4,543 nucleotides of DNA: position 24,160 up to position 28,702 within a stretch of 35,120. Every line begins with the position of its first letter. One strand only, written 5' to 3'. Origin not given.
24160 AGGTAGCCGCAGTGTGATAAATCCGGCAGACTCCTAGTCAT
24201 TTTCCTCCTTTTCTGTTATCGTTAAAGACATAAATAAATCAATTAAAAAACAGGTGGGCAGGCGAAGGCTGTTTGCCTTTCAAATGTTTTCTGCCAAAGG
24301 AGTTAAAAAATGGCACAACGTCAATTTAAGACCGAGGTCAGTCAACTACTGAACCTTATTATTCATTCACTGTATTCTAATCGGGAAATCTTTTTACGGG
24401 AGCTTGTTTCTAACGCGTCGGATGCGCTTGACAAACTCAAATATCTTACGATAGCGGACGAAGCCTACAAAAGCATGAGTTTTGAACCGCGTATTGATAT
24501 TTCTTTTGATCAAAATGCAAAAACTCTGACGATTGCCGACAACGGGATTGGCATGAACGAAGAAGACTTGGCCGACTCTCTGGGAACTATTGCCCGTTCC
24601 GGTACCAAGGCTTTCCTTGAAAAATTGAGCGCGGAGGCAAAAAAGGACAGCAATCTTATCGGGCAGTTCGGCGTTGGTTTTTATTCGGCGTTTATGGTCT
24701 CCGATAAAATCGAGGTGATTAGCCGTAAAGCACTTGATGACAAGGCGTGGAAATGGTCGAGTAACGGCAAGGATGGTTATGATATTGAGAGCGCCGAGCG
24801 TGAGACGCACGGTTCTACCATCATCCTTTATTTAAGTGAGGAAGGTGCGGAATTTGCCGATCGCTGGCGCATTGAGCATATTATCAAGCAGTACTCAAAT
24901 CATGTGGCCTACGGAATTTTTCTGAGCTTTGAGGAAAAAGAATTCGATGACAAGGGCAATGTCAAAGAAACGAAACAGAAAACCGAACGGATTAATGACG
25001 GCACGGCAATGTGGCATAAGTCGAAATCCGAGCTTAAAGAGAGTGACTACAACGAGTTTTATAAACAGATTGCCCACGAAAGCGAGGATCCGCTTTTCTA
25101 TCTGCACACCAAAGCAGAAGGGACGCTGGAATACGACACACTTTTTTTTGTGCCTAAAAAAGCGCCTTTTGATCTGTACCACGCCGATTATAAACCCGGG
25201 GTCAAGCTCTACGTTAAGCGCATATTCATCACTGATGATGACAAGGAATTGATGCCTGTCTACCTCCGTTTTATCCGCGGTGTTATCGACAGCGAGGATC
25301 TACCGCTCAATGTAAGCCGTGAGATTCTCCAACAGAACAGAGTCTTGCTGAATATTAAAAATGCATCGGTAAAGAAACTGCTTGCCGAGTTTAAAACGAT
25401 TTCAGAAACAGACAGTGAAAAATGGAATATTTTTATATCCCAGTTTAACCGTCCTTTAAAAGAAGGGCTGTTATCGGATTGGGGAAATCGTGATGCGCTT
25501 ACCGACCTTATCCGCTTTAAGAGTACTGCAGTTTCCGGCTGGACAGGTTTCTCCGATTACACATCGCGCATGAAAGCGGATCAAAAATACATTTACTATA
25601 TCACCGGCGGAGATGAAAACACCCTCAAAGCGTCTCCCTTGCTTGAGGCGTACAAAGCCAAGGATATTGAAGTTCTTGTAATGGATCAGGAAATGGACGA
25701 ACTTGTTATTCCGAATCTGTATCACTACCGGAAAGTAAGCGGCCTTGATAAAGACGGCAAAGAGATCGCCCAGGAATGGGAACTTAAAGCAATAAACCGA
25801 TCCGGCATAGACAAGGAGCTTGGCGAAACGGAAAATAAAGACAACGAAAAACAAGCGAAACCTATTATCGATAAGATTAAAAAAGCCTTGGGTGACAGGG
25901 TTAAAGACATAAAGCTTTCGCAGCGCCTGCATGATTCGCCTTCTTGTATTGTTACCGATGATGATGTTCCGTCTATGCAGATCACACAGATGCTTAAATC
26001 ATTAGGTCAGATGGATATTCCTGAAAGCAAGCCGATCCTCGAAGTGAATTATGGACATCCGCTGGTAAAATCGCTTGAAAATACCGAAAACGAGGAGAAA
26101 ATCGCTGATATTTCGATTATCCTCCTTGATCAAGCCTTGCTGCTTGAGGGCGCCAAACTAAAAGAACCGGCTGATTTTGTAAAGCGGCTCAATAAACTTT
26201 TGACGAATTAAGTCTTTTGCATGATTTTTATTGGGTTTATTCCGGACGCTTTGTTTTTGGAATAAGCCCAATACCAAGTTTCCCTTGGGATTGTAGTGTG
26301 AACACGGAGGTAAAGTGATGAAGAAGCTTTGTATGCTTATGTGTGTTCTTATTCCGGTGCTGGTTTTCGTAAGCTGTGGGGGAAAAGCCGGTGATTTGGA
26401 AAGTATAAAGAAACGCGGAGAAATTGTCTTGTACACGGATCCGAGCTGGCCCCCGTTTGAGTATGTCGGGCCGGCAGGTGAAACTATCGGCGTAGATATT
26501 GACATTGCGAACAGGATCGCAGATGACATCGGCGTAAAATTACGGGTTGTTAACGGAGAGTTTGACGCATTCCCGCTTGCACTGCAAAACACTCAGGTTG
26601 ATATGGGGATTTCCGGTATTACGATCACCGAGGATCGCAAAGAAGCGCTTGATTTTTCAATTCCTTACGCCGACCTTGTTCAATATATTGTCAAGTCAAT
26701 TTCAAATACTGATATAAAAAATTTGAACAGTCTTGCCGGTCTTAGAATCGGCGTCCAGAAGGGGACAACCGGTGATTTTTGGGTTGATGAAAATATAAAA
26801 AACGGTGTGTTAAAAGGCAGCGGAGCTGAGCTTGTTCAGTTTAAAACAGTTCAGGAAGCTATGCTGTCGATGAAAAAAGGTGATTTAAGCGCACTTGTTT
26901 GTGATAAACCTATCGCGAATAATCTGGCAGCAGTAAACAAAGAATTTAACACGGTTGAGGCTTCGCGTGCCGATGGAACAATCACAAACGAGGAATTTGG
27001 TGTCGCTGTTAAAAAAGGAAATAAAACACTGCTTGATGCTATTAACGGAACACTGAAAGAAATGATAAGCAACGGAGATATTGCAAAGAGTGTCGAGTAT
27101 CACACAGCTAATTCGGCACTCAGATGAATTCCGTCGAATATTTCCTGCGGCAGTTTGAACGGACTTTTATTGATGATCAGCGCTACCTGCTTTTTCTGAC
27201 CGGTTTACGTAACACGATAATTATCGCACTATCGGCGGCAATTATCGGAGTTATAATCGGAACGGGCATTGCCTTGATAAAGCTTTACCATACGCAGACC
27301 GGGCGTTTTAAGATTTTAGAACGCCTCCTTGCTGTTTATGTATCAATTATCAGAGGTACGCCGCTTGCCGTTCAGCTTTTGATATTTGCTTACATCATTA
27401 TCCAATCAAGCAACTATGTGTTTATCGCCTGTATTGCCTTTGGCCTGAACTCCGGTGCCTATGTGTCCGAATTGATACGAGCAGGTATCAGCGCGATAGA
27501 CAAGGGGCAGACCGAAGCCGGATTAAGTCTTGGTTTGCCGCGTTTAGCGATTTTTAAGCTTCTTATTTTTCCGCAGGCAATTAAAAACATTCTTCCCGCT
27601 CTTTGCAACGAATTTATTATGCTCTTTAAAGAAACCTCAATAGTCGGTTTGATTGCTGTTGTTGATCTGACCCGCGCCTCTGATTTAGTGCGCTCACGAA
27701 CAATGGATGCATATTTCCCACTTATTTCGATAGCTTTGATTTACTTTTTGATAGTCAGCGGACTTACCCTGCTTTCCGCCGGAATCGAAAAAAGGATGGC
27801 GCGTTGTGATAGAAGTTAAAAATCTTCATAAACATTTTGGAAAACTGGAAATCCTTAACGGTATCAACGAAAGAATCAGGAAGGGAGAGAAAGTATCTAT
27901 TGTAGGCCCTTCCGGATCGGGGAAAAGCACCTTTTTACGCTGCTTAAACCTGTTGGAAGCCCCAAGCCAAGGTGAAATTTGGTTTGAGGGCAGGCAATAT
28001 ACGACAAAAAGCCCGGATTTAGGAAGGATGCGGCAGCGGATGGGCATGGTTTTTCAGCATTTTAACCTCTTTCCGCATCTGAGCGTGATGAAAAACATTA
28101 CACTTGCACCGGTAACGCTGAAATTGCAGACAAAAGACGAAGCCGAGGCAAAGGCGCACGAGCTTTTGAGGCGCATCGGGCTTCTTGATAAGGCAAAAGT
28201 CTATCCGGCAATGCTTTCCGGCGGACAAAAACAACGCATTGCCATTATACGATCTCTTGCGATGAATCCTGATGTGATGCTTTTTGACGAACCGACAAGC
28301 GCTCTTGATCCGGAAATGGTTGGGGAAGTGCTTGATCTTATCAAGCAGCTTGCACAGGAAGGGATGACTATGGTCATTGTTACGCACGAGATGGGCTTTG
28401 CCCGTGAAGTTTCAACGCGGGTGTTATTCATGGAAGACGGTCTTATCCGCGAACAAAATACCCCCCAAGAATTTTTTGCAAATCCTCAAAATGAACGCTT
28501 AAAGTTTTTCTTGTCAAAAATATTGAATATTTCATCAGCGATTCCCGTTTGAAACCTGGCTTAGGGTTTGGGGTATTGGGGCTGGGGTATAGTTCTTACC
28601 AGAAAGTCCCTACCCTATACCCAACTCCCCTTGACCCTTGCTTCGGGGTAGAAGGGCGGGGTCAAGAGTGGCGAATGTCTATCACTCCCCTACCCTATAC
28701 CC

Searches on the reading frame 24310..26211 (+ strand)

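Call 47: search_protein_families(library=pfam, proteins=[window:24310-26211:+], max_evalue=0.00001)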
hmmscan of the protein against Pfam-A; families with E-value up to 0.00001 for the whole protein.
window:24310-26211:+ (633 aa): 3 families
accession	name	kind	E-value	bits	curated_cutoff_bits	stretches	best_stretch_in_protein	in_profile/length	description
PF00183.23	HSP90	-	2.7e-107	360.3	24.4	1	211-632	65-487/518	Hsp90 protein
PF13589.12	HATPase_c_3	-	3.6e-11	43.7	25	1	28-150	6-104/137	Histidine kinase-, DNA gyrase B-, and HSP90-like ATPase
PF02518.31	HATPase_c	-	1.4e-06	29.2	26.4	1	28-176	5-108/111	Histidine kinase-, DNA gyrase B-, and HSP90-like ATPase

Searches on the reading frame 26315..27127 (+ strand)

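Call 47: search_protein_families(library=pfam, proteins=[window:26315-27127:+], max_evalue=0.00001)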
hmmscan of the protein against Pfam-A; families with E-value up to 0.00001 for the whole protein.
window:26315-27127:+ (270 aa): 1 family
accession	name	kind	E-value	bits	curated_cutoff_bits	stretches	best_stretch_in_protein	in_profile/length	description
PF00497.25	SBP_bac_3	-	1.3e-31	109.5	26.4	1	38-261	2-127/132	Bacterial extracellular solute-binding proteins, family 3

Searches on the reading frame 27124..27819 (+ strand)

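Call 47: search_protein_families(library=pfam, proteins=[window:27124-27819:+], max_evalue=0.00001)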
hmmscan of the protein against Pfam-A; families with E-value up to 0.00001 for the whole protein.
window:27124-27819:+ (231 aa): 1 family
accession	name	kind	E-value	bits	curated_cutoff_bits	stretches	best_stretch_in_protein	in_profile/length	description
PF00528.27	BPD_transp_1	-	1.2e-18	67.9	26.4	1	45-226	4-183/184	Binding-protein-dependent transport system inner membrane component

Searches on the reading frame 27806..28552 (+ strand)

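Call 14: search_protein_families(library=pfam, proteins=[window:27806-28552:+], max_evalue=0.01)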
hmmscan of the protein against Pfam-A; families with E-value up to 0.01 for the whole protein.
window:27806-28552:+ (248 aa): 11 families
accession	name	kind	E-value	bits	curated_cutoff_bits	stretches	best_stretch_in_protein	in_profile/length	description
PF00005.33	ABC_tran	-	4.1e-36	125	25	1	17-165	1-137/137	ABC transporter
PF13304.12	AAA_21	-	1.2e-13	52.3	27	2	129-196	230-300/304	AAA domain, putative AbiEii toxin, Type IV TA system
PF02463.25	SMC_N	-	3.3e-09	36.9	40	1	125-204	125-207/220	RecF/RecN/SMC N terminal domain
PF13191.12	AAA_16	-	0.00034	21.6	32.6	1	16-61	11-57/167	AAA ATPase domain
PF13555.12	AAA_29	-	0.00054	20.1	27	1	26-50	22-45/61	P-loop containing region of AAA domain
PF09818.15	ABC_ATPase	-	0.00073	19.1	23.2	0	138-211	159-248/283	P-loop domain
PF20703.3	nSTAND1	-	0.0012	19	27.1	1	9-46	15-52/379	Novel STAND NTPase 1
PF13166.12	AAA_13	-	0.0017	17.6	36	0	154-207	526-582/713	AAA domain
PF13476.12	AAA_23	-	0.006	17.7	27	1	30-49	22-41/201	AAA domain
PF25199.1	nSTAND_NTPase5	-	0.0065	16.7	34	0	24-45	38-59/145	Novel STAND NTPase 5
PF13175.12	AAA_15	-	0.0067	16.5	32.1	0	30-52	26-48/374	AAA ATPase domain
